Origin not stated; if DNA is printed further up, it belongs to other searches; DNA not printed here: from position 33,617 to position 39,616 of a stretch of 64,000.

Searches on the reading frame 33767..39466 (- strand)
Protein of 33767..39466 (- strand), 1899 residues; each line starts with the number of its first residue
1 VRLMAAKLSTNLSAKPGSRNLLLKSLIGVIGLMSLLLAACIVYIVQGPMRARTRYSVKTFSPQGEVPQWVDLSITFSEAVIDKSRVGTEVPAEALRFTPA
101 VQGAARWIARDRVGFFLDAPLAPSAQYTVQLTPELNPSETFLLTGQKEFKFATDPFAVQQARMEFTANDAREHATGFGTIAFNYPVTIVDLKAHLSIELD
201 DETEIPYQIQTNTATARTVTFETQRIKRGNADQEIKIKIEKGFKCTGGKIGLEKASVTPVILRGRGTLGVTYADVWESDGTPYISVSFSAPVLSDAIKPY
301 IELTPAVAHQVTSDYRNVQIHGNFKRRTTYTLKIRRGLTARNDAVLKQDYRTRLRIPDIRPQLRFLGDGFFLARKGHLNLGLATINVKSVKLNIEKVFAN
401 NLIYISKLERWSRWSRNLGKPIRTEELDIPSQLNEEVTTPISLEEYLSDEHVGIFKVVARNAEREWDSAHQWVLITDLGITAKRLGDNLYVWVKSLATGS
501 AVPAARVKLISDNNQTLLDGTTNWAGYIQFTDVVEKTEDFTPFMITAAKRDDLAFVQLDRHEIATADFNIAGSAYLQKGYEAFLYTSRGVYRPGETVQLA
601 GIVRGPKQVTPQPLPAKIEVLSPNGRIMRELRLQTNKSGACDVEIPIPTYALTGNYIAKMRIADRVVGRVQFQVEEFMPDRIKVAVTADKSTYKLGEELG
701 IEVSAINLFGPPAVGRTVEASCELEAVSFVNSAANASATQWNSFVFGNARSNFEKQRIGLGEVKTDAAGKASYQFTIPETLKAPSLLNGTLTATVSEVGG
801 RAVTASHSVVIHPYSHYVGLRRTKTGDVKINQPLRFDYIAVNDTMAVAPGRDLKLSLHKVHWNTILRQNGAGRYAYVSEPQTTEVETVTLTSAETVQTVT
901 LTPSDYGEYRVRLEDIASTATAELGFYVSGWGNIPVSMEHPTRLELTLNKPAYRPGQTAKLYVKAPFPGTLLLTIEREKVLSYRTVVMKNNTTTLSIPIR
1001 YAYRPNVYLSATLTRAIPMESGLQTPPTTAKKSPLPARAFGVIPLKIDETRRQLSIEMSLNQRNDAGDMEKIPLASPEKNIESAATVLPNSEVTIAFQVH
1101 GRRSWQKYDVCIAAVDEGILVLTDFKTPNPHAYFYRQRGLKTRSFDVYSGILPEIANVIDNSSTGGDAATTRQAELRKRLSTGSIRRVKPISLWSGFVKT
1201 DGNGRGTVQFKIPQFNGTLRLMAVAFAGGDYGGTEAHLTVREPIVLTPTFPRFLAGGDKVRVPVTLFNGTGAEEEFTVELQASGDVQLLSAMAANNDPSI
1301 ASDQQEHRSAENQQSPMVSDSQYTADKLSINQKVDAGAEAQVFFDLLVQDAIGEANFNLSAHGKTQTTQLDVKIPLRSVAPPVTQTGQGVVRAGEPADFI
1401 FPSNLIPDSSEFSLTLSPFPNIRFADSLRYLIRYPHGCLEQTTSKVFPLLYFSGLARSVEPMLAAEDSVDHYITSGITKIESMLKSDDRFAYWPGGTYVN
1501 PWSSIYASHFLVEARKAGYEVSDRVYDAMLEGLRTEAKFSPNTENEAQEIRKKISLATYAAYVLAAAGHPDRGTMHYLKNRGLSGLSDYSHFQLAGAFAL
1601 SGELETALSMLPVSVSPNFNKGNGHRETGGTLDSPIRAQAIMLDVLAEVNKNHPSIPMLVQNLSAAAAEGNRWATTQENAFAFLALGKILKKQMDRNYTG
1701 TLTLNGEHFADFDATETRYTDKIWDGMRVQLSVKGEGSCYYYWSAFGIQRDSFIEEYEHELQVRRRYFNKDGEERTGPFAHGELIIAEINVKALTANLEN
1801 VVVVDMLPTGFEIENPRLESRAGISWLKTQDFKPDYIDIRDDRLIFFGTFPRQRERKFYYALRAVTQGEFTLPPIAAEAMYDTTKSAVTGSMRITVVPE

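Call 99: search_protein_families(library=pfam, proteins=[window:33767-39466:-], max_evalue=0.0001)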
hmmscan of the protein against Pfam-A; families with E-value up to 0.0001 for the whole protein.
window:33767-39466:- (1899 aa): 8 families
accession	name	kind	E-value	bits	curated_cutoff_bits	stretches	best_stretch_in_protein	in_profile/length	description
PF17973.7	bMG10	-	3.8e-25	89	26.2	1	1761-1882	2-129/131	Bacterial Alpha-2-macroglobulin MG10 domain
PF11974.14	bMG3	-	3.1e-24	85.3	34.9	1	475-573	1-101/103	Bacterial alpha-2-macroglobulin MG3 domain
PF07703.20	A2M_BRD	-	2.1e-21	77.2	22.7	1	944-1122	1-140/140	Alpha-2-macroglobulin bait region domain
PF01835.25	MG2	-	5.9e-20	71.9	32.8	1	582-674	2-96/96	MG2 domain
PF17972.7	bMG5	-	2e-18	67.5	26.5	1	680-813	1-127/127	Bacterial Alpha-2-macroglobulin MG5 domain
PF00207.28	A2M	-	6.6e-13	48.7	21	1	1193-1280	3-92/92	Alpha-2-macroglobulin family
PF17962.7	bMG6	-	1.8e-10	41.4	23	1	819-931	1-112/112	Bacterial macroglobulin domain 6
PF13205.12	Big_5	-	5e-08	34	23.6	0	66-153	19-105/105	Bacterial Ig-like domain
